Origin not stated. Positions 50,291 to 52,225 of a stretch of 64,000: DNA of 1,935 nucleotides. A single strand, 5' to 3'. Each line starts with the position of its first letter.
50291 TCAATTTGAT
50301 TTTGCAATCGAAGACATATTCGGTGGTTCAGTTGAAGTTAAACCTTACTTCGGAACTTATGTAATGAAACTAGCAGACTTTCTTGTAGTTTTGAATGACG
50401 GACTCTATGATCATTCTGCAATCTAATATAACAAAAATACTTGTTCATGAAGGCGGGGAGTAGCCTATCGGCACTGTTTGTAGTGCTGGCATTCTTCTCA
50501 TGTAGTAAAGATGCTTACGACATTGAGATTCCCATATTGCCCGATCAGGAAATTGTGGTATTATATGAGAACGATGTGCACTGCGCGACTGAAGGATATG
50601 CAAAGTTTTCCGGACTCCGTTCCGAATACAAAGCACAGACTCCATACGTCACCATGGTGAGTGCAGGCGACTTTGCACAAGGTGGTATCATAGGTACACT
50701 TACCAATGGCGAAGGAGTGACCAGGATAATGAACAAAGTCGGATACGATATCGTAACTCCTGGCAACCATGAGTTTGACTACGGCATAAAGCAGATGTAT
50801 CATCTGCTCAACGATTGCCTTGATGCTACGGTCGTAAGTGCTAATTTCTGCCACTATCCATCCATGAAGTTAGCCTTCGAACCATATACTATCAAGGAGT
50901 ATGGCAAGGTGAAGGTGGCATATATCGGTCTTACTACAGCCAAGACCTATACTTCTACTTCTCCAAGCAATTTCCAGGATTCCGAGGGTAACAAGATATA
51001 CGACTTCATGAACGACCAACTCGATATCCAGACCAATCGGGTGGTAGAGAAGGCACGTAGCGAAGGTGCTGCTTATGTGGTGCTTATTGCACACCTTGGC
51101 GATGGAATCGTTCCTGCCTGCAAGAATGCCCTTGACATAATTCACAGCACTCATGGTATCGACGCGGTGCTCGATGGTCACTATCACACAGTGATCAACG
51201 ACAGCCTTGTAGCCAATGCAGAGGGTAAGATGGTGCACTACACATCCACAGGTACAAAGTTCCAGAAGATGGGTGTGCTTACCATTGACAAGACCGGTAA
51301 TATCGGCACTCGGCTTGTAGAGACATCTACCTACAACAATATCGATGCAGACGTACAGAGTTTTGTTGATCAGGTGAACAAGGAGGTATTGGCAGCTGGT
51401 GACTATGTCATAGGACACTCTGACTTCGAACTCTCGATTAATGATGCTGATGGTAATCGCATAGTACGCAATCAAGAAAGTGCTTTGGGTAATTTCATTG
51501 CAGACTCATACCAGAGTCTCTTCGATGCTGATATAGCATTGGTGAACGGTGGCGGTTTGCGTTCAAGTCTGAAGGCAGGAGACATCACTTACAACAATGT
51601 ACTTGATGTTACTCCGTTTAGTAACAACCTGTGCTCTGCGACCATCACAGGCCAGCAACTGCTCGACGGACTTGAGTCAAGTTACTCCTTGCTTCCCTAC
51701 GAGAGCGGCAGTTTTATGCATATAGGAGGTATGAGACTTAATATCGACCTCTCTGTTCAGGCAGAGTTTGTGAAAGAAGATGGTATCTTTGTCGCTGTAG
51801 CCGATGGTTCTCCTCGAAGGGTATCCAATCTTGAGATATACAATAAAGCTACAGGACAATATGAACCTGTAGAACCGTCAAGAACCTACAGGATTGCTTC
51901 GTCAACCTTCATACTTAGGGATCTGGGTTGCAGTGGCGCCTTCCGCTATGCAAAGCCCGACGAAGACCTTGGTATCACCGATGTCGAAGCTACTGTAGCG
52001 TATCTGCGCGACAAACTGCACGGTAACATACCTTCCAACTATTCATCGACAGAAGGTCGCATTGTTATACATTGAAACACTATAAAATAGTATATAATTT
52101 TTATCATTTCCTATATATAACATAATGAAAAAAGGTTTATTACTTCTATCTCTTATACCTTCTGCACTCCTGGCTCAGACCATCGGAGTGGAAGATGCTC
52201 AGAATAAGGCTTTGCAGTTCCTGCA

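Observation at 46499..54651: Repeated cassette of small lipoprotein, (5'-nucleotidase lipoprotein) and C10 streptopain-like protease with a T9SS tail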

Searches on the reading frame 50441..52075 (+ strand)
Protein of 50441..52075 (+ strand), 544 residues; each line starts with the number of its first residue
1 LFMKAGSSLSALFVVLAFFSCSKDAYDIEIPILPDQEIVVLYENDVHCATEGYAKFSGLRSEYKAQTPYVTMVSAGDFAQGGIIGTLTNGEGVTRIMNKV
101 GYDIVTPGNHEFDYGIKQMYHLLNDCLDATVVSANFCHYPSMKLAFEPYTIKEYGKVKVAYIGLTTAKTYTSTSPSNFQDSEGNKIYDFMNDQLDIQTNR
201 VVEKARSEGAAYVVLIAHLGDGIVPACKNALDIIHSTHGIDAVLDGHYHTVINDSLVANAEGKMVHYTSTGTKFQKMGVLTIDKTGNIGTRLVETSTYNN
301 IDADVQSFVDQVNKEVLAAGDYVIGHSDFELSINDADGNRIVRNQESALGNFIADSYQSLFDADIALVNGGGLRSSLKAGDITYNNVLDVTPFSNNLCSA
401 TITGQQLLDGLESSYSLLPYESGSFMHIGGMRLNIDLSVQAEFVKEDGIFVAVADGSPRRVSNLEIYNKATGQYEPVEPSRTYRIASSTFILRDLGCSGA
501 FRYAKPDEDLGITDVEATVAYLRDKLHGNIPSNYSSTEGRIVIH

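Call 8: search_protein_families(library=pfam, proteins=[window:50441-52075:+], max_evalue=0.01)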
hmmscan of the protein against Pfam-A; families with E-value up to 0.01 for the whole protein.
window:50441-52075:+ (544 aa): 2 families
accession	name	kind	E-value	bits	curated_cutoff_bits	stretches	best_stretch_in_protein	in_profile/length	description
PF02872.23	5_nucleotid_C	-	5.4e-33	114.8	23.6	1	324-492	2-147/158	5'-nucleotidase, C-terminal domain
PF00149.33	Metallophos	-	3.5e-09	37.8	21.5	1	44-250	7-190/191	Calcineurin-like phosphoesterase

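Call 16: search_protein_families(library=ncbifam, proteins=[window:50441-52075:+], max_evalue=0.1)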
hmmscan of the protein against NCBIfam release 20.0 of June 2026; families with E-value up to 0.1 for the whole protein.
window:50441-52075:+ (544 aa): 15 families
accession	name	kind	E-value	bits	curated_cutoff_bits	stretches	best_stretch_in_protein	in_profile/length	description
NF040549.1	Nt5e_LPXTG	exception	1.8e-41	142.2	1050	1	34-491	95-568/731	cell surface ecto-5'-nucleotidase Nt5e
NF006937.0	PRK09419.1-4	equivalog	3.1e-40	137.5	2554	2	146-522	788-1138/1411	multifunctional 2',3'-cyclic-nucleotide 2'-phosphodiesterase/3'-nucleotidase/5'-nucleotidase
NF007109.1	PRK09558.1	equivalog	2.2e-38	132.4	600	2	301-441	344-479/550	bifunctional UDP-sugar hydrolase/5'-nucleotidase UshA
NF006934.0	PRK09419.1-1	subfamily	1.1e-37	129.2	1646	2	51-287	78-304/1174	multifunctional 2',3'-cyclic-nucleotide 2'-phosphodiesterase/3'-nucleotidase/5'-nucleotidase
NF006935.0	PRK09419.1-2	equivalog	2e-36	125.1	2801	2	148-518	811-1155/1445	multifunctional 2',3'-cyclic-nucleotide 2'-phosphodiesterase/3'-nucleotidase/5'-nucleotidase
NF006936.0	PRK09419.1-3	equivalog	6.6e-31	106.8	2542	1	63-438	744-1119/1212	multifunctional 2',3'-cyclic-nucleotide 2'-phosphodiesterase/3'-nucleotidase/5'-nucleotidase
TIGR01530.1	nadN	equivalog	1.6e-27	96.3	436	2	49-255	30-222/550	NAD nucleotidase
TIGR04486.1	thiosulf_SoxB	equivalog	3.1e-24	85.2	550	1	52-413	116-458/556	thiosulfohydrolase SoxB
NF006938.0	PRK09420.1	equivalog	4.6e-18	65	486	1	44-266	44-277/648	bifunctional 2',3'-cyclic-nucleotide 2'-phosphodiesterase/3'-nucleotidase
NF047875.1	5nuc_LPXTG_Strp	exception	5.7e-15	54.8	1050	1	85-416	102-464/684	surface-anchored 5'-nucleotidase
TIGR01390.1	CycNucDiestase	equivalog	7.6e-15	54.4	883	1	75-325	53-317/626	2',3'-cyclic-nucleotide 2'-phosphodiesterase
NF008871.0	PRK11907.1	equivalog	8.3e-12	44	1266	1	42-251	133-354/814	bifunctional 2',3'-cyclic-nucleotide 2'-phosphodiesterase/3'-nucleotidase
NF041198.1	UshA_like_PCGU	equivalog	4.6e-11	42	275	1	88-289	92-272/519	UshA-like (seleno)protein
NF006933.0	PRK09418.1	equivalog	9.2e-08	30.7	1419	1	93-256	122-294/780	bifunctional 2',3'-cyclic-nucleotide 2'-phosphodiesterase/3'-nucleotidase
NF009023.0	PRK12359.1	equivalog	0.037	14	215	1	252-316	104-168/172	flavodoxin FldB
